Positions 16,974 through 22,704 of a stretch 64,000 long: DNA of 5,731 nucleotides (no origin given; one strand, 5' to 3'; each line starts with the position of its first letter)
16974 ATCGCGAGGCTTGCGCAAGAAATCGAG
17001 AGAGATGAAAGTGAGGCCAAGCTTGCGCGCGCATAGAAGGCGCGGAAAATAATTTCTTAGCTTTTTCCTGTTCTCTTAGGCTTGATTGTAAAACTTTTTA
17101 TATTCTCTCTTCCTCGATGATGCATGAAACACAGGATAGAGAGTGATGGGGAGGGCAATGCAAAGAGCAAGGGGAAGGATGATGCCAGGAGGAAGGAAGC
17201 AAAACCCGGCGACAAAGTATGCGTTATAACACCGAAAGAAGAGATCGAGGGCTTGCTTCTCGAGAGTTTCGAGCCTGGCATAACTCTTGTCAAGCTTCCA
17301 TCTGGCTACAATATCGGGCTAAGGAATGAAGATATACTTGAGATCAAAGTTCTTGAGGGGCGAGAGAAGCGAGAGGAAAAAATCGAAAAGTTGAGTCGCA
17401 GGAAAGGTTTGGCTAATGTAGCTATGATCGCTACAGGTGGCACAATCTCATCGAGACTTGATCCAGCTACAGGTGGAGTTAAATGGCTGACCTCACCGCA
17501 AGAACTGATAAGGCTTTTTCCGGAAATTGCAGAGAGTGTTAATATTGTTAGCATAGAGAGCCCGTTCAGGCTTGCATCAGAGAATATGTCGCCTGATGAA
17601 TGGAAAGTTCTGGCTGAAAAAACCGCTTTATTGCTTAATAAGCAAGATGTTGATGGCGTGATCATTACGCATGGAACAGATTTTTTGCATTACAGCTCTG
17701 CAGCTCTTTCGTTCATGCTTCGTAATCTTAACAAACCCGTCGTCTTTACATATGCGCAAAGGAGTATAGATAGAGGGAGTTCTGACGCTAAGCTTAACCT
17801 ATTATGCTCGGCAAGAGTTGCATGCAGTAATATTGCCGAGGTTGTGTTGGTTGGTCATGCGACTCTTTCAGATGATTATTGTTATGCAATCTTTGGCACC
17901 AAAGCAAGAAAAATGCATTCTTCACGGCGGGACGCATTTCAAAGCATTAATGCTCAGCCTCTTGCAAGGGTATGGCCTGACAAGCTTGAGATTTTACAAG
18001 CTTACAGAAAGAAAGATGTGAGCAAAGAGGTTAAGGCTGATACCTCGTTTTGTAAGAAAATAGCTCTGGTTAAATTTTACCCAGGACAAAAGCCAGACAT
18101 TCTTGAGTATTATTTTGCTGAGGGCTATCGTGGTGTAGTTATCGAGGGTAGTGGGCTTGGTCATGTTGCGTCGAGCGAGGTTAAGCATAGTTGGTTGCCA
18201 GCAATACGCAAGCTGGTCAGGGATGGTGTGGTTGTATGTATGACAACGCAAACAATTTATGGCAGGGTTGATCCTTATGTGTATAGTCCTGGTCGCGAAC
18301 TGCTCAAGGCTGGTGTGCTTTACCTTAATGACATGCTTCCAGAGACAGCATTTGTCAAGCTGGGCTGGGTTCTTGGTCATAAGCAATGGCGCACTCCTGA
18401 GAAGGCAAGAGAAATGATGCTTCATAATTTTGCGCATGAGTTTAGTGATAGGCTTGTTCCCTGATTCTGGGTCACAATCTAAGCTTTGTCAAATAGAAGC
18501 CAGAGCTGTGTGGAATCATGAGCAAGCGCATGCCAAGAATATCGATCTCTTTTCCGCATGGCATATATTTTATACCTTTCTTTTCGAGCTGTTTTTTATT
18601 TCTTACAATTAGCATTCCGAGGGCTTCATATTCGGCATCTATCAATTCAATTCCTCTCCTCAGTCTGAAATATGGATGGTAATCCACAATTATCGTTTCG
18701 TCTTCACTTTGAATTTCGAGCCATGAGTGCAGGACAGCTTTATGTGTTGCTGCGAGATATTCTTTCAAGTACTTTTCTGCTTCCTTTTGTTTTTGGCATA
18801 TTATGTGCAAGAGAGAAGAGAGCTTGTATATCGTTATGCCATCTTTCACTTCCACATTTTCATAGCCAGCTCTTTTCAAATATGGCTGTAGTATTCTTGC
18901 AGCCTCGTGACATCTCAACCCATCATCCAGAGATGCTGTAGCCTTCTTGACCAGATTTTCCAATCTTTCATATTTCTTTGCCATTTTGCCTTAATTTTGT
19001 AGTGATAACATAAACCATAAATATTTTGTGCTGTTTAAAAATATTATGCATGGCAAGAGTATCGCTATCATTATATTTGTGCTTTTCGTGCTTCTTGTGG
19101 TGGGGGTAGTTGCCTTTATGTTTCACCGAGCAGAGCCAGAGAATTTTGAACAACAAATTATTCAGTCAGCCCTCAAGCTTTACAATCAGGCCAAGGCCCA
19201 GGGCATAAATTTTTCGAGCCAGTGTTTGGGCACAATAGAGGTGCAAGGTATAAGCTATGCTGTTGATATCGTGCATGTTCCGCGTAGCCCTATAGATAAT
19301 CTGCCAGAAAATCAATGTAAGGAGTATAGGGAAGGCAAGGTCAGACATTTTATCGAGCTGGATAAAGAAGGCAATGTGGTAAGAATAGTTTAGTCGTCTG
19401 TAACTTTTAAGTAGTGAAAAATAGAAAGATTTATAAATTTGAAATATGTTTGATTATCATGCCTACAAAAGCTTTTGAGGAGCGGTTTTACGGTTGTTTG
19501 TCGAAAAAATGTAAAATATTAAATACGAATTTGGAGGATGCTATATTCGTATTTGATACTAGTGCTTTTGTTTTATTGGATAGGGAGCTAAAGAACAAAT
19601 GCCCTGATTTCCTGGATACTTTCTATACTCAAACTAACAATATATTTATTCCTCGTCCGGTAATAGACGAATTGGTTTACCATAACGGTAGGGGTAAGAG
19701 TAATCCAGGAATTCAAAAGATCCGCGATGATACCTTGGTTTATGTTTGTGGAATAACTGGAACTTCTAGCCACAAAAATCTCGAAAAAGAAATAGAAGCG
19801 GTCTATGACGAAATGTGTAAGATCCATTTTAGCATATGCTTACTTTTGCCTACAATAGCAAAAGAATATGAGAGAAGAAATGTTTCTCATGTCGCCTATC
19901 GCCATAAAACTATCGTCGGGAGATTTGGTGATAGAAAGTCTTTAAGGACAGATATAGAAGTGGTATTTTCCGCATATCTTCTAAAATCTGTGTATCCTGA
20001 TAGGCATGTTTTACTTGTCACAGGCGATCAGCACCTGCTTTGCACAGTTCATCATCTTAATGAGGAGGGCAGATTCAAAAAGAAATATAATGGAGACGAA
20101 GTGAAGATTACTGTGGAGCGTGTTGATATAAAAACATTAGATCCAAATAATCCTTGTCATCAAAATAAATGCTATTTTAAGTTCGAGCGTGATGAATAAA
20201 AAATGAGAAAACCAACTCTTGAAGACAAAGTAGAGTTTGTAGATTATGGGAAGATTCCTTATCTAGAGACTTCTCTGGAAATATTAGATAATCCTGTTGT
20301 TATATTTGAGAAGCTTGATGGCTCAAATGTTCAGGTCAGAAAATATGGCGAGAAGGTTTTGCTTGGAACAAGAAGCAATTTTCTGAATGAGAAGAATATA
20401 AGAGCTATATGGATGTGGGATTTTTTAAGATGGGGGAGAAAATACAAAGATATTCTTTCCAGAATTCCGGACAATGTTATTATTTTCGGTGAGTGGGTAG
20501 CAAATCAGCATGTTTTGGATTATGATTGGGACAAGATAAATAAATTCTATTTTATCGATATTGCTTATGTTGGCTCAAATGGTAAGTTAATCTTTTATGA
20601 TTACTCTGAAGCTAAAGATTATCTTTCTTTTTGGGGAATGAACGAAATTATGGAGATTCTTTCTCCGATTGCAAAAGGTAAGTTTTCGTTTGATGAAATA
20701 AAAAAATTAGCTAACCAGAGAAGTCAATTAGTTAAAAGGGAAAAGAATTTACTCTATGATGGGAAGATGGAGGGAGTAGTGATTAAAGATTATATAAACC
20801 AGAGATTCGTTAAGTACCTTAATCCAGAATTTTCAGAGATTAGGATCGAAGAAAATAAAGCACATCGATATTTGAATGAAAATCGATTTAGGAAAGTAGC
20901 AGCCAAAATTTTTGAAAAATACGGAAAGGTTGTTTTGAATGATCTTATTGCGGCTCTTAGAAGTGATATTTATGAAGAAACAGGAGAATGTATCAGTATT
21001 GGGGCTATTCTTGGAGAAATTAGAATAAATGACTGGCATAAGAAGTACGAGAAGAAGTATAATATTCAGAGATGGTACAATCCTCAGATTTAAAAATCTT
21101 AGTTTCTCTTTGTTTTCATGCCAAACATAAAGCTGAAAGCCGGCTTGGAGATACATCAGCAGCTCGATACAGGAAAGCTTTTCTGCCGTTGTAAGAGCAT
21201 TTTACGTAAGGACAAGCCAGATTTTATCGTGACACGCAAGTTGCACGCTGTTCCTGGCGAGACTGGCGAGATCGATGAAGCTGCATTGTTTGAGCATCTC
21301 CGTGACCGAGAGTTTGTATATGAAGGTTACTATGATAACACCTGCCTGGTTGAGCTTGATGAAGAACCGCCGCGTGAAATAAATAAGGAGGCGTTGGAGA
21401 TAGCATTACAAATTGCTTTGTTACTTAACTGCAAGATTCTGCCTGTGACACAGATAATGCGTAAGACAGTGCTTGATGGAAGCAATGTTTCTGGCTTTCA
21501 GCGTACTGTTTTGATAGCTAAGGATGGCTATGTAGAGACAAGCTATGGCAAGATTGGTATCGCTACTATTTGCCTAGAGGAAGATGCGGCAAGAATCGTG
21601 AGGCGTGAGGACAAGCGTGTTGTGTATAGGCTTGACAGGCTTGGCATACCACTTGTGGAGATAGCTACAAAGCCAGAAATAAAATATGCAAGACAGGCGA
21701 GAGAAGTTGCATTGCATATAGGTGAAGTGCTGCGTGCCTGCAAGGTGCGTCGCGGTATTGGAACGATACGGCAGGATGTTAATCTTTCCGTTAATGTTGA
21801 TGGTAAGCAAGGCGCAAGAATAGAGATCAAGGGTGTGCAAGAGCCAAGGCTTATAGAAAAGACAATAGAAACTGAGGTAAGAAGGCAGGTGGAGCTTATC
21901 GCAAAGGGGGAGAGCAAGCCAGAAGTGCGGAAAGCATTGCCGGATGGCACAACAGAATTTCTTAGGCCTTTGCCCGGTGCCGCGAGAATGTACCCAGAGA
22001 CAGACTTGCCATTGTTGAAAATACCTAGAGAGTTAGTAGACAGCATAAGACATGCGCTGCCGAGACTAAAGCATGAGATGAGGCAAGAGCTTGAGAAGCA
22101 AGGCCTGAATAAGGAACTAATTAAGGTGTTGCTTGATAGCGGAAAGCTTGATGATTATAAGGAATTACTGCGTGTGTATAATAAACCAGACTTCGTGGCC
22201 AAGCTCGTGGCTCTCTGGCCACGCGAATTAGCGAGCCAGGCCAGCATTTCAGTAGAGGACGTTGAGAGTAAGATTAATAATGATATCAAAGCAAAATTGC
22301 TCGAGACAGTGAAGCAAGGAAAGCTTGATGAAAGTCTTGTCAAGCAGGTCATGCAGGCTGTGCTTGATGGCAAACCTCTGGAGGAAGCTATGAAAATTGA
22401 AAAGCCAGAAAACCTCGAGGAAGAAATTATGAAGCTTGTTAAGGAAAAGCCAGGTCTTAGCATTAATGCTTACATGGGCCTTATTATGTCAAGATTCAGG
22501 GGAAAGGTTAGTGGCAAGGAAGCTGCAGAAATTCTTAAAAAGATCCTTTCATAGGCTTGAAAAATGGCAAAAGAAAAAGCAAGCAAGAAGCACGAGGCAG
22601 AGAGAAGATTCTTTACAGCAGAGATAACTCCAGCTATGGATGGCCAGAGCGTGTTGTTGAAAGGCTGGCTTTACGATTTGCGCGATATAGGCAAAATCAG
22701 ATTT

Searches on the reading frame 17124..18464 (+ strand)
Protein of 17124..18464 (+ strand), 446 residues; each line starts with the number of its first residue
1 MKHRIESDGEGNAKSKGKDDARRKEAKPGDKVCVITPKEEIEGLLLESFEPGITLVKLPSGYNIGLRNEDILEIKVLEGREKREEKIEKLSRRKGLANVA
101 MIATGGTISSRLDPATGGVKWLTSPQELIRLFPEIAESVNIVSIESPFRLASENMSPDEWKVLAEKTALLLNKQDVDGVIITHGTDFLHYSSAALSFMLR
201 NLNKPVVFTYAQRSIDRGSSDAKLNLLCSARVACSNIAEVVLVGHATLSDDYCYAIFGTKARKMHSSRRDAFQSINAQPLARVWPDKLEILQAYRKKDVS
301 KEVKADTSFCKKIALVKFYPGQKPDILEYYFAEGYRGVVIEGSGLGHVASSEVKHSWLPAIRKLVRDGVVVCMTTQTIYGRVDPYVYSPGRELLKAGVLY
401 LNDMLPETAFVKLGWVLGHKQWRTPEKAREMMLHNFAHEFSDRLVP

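Call 22: find_encoding_contigs(protein=window:17124-18464:+, flank=10000, max_places=10)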
Protein window:17124-18464:+ (446 aa): 2 contigs read that carry it; 1 place shown.
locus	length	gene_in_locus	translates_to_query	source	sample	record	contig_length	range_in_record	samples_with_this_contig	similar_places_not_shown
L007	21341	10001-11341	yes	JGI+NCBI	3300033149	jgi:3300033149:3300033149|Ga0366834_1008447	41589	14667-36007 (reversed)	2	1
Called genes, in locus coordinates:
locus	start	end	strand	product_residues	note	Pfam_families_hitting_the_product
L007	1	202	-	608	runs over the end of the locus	PF00133:tRNA-synt_1, PF01406:tRNA-synt_1e, PF09334:tRNA-synt_1g, PF00133:tRNA-synt_1, PF01406:tRNA-synt_1e, PF08264:Anticodon_1, PF01588:tRNA_bind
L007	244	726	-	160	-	-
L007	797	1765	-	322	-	PF13412:HTH_24 (weak), PF13404:HTH_AsnC-type, PF13412:HTH_24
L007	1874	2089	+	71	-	-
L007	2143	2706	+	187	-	PF01209:Ubie_methyltran (weak), PF05401:NodS, PF02353:CMAS (weak), PF13489:Methyltransf_23, PF13847:Methyltransf_31, PF13649:Methyltransf_25, PF08241:Methyltransf_11, PF08242:Methyltransf_12, +1 more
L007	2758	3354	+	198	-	-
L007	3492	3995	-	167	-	PF04250:DUF429 (faint)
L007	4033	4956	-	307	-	PF04055:Radical_SAM, PF13353:Fer4_12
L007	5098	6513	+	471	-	PF00083:Sugar_tr (faint), PF07690:MFS_1, PF12832:MFS_1_like (faint), PF07690:MFS_1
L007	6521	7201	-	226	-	PF04493:Endonuclease_5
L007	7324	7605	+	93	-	-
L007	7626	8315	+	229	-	-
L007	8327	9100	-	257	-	PF05362:Lon_C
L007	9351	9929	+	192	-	PF00827:Ribosomal_L15e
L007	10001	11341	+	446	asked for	PF18195:GatD_N, PF00710:Asparaginase, PF17763:Asparaginase_C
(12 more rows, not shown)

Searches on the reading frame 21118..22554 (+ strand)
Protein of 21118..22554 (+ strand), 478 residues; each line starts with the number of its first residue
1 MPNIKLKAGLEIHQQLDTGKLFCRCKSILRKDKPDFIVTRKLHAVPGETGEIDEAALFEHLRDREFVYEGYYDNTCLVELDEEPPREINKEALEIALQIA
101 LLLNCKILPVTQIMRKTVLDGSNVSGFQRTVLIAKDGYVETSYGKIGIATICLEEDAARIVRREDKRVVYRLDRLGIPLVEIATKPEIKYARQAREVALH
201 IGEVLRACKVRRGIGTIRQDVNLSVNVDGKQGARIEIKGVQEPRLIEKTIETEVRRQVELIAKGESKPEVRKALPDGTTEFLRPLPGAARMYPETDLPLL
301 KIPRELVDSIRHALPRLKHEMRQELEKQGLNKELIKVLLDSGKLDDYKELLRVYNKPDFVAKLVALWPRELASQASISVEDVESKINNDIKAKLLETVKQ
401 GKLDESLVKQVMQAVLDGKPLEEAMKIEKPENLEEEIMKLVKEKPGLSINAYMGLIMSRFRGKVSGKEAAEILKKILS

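Call 54: search_protein_families(library=pfam, proteins=[window:21118-22554:+], max_evalue=0.00001)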
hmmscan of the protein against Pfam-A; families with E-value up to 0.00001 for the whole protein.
window:21118-22554:+ (478 aa): 1 family
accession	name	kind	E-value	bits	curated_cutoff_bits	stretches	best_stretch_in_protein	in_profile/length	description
PF02934.20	GatB_N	-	1.5e-58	198.6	23.4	1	7-307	2-276/277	GatB/GatE catalytic domain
